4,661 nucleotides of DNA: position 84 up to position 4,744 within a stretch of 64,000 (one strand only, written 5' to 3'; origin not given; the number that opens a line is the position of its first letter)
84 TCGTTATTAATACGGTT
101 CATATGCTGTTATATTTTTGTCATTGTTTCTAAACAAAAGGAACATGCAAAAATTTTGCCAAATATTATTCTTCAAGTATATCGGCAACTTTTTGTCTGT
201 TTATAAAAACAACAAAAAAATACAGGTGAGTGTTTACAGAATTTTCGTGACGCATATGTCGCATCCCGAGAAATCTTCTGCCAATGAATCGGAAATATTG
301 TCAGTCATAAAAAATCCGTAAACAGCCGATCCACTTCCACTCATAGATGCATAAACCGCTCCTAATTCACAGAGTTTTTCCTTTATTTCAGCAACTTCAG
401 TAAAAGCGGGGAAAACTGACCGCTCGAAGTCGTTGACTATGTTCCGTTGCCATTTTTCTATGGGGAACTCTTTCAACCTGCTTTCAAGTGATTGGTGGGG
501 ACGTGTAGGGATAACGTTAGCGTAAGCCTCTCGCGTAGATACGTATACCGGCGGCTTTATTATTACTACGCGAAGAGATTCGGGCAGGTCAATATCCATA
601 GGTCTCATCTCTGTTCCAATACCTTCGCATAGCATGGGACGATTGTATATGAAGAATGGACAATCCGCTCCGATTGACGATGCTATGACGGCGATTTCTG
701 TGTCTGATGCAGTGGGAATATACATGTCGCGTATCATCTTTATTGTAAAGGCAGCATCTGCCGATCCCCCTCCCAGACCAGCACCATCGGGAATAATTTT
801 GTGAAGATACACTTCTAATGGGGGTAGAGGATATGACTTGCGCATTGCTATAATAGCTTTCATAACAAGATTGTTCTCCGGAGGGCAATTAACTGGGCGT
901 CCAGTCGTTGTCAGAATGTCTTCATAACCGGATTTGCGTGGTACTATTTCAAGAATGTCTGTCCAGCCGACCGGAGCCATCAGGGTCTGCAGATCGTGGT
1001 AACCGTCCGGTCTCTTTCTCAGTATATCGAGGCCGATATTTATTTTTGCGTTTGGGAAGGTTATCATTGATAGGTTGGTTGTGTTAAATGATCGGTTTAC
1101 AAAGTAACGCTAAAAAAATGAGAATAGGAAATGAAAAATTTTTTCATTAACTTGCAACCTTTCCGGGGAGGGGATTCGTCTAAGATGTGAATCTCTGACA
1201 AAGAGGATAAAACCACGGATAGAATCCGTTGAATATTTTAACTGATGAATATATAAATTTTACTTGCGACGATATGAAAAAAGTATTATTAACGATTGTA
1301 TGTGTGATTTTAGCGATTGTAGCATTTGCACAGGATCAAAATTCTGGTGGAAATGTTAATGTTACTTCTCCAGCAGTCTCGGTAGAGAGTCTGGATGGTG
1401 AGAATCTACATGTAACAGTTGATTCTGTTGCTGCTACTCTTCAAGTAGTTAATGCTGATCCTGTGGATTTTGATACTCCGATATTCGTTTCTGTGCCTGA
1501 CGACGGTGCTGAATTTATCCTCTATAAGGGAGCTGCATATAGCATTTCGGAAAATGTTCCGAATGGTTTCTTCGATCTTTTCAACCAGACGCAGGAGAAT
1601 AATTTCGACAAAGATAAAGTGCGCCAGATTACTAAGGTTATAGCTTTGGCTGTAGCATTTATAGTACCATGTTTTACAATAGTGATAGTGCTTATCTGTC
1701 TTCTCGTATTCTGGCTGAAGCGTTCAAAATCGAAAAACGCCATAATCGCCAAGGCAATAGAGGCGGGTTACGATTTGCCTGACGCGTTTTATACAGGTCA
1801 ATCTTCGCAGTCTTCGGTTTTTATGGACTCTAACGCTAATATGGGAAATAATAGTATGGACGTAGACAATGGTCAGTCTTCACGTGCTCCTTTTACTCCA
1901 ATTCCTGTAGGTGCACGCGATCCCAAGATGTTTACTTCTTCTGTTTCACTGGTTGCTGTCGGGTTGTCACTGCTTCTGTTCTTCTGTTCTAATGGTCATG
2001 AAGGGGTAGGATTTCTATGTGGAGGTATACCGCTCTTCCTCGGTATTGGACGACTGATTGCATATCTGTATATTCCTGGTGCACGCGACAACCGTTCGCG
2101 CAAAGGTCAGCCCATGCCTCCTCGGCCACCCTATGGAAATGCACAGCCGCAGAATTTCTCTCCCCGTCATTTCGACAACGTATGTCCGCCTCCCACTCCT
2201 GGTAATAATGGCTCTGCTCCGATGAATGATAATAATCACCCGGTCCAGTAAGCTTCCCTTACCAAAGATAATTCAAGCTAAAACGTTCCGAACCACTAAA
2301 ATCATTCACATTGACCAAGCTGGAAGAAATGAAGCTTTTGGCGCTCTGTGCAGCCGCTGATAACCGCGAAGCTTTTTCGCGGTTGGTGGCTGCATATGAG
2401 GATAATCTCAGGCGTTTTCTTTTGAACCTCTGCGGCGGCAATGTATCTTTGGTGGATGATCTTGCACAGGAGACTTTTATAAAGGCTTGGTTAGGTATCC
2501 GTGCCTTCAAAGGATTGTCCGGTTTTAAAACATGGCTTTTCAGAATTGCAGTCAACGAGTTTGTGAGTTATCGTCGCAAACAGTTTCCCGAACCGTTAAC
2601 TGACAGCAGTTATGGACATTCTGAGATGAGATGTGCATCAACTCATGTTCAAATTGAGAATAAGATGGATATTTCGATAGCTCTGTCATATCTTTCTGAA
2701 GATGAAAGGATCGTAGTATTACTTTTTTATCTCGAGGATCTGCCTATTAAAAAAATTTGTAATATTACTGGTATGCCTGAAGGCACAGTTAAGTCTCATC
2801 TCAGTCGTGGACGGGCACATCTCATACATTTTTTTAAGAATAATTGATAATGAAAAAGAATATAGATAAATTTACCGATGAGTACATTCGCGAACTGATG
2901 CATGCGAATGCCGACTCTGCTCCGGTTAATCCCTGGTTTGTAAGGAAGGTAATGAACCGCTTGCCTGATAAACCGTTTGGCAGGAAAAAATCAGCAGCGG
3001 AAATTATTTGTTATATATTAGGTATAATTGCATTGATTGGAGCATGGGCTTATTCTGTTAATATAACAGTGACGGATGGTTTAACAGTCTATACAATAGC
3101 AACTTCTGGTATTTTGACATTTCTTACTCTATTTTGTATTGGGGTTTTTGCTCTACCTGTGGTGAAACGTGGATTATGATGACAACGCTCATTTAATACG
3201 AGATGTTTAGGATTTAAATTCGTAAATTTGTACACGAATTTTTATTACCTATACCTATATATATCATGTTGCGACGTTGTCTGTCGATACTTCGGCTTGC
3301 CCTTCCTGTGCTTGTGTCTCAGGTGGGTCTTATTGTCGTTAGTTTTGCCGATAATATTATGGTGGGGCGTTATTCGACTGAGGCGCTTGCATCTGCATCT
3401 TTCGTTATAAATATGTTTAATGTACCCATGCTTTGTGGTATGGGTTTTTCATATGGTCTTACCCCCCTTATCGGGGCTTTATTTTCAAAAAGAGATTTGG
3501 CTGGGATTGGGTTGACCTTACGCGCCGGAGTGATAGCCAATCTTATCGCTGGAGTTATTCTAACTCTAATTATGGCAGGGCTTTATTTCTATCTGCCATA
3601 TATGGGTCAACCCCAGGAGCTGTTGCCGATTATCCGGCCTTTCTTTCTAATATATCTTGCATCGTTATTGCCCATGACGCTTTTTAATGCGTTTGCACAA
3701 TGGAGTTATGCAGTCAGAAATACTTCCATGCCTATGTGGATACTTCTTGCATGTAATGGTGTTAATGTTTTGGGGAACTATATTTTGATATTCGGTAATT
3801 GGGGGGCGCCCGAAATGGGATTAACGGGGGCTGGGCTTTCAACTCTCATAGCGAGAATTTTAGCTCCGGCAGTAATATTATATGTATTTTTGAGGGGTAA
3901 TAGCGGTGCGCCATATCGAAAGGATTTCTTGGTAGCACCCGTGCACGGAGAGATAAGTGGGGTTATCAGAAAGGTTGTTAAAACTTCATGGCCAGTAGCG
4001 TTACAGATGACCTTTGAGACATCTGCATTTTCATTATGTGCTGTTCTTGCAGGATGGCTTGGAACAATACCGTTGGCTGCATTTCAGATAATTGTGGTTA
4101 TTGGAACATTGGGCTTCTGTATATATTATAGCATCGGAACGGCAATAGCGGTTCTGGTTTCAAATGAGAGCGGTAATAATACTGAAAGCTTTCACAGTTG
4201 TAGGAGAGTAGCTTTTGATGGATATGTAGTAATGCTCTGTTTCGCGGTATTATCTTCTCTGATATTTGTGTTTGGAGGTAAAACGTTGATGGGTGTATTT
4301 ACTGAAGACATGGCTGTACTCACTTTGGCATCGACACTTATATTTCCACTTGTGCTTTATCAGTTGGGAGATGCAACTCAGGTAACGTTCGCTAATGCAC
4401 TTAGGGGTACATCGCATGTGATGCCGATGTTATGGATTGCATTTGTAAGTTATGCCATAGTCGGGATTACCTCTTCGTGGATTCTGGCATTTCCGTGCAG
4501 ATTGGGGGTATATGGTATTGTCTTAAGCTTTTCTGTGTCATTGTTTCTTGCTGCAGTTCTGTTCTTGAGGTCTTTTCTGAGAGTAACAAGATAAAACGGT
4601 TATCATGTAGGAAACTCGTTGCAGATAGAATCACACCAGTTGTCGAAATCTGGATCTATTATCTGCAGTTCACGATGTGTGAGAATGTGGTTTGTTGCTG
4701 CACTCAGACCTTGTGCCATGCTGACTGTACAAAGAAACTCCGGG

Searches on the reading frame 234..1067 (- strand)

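Call 56: search_protein_families(library=pfam, proteins=[window:234-1067:-], max_evalue=0.001)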
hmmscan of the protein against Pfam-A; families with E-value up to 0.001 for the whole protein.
window:234-1067:- (277 aa): 2 families
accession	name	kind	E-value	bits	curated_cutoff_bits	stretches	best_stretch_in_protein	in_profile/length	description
PF00288.32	GHMP_kinases_N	-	1.8e-12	47.7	22.3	1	66-142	1-86/87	GHMP kinases N terminal domain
PF08544.19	GHMP_kinases_C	-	5.6e-07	30.3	21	1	211-256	18-69/85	GHMP kinases C terminal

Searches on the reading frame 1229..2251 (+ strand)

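Call 56: search_protein_families(library=pfam, proteins=[window:1229-2251:+], max_evalue=0.001)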
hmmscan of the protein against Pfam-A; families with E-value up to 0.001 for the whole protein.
window:1229-2251:+ (340 aa): 1 family
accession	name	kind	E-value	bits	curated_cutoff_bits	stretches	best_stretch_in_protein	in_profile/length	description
PF19762.4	DUF6249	-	2.1e-13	50.6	33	1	142-280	2-101/104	Domain of unknown function (DUF6249)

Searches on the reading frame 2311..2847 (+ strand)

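Call 56: search_protein_families(library=pfam, proteins=[window:2311-2847:+], max_evalue=0.001)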
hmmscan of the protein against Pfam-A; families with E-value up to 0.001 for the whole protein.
window:2311-2847:+ (178 aa): 3 families
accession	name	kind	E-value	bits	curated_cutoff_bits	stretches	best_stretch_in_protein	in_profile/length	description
PF08281.18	Sigma70_r4_2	-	9.5e-15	54.4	25.7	1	124-171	7-54/54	Sigma-70, region 4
PF04542.20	Sigma70_r2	-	3.3e-14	52.9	24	1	25-91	1-68/71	Sigma-70 region 2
PF04545.22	Sigma70_r4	-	2.8e-08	33.6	24.1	1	124-171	1-48/50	Sigma-70, region 4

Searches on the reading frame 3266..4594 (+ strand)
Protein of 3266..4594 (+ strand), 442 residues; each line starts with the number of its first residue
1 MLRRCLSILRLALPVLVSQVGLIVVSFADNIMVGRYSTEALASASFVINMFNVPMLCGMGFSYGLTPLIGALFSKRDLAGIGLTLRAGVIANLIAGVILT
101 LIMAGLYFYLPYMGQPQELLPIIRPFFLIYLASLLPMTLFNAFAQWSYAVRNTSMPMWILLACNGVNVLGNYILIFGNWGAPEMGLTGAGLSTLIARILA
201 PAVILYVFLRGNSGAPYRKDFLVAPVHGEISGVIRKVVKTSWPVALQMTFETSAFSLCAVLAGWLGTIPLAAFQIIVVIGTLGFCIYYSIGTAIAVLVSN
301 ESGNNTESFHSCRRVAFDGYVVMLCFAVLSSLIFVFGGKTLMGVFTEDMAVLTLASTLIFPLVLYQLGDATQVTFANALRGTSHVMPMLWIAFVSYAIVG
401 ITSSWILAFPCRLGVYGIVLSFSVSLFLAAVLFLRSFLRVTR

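Call 56: search_protein_families(library=pfam, proteins=[window:3266-4594:+], max_evalue=0.001)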
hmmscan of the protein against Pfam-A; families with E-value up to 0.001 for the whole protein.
window:3266-4594:+ (442 aa): 1 family
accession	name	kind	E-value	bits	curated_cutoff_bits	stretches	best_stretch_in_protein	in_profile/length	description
PF01554.23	MatE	-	1.1e-39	136.1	24.9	2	14-173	1-161/161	MatE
